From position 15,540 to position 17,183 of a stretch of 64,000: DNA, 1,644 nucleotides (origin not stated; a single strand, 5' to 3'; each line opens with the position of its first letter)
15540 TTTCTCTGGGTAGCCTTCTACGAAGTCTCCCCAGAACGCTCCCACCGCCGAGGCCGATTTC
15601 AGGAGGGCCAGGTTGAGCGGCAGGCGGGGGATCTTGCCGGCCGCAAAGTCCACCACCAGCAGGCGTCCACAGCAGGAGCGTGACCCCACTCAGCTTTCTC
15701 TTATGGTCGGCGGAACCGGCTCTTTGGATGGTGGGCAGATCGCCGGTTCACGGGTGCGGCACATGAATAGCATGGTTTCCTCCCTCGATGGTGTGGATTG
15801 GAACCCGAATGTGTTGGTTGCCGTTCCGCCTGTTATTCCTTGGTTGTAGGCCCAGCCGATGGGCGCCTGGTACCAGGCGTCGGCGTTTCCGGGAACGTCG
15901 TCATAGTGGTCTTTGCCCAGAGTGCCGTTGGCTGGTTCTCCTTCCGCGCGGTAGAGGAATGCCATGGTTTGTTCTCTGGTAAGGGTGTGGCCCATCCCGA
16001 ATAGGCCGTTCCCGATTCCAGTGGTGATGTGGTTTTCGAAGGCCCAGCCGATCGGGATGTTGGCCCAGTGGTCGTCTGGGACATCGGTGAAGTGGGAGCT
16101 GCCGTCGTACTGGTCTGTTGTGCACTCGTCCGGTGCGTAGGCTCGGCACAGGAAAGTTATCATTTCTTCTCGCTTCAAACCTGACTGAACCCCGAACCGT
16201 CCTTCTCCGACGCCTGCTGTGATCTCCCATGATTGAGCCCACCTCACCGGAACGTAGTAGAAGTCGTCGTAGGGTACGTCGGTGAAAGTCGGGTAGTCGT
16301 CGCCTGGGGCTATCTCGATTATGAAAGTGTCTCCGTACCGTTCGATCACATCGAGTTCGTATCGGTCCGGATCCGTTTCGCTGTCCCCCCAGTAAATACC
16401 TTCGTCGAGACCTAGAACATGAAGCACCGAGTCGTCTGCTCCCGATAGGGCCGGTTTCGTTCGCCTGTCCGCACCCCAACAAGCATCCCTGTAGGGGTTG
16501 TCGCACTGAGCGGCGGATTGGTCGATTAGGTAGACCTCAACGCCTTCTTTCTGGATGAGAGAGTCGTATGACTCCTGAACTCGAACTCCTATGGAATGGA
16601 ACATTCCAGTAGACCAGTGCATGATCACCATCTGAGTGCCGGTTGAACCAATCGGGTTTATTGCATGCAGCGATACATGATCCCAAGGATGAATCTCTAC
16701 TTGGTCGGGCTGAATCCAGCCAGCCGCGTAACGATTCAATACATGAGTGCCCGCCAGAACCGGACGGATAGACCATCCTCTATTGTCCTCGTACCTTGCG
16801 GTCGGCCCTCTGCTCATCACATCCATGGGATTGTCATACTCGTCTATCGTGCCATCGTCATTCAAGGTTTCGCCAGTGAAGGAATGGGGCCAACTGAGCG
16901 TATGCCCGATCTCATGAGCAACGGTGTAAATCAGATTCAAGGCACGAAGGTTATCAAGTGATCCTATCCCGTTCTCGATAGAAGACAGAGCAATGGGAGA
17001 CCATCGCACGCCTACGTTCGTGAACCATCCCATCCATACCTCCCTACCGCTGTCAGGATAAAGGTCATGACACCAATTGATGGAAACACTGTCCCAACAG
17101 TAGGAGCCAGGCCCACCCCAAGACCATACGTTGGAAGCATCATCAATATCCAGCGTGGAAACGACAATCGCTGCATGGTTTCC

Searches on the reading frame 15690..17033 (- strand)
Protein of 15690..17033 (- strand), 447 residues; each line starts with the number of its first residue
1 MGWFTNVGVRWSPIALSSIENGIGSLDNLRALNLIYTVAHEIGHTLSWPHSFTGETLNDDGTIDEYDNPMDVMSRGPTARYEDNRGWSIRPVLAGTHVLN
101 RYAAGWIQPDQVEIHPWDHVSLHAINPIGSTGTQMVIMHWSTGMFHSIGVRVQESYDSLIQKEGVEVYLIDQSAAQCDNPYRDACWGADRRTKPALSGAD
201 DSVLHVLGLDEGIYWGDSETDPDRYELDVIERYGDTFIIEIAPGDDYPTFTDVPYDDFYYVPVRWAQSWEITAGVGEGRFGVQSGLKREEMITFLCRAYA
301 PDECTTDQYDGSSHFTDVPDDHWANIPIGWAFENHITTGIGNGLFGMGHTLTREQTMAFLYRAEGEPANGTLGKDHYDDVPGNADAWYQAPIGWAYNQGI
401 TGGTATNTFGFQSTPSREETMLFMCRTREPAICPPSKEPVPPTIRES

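Call 61: search_protein_families(library=pfam, proteins=[window:15690-17033:-], max_evalue=0.01)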
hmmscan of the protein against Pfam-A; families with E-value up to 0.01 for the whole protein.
window:15690-17033:- (447 aa): 2 families
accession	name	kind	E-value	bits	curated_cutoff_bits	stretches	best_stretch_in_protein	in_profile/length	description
PF00395.25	SLH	-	9.6e-12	45.1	20.8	2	315-355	2-42/44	S-layer homology domain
PF00413.30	Peptidase_M10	-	0.0019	18.5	24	0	30-53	104-127/159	Matrixin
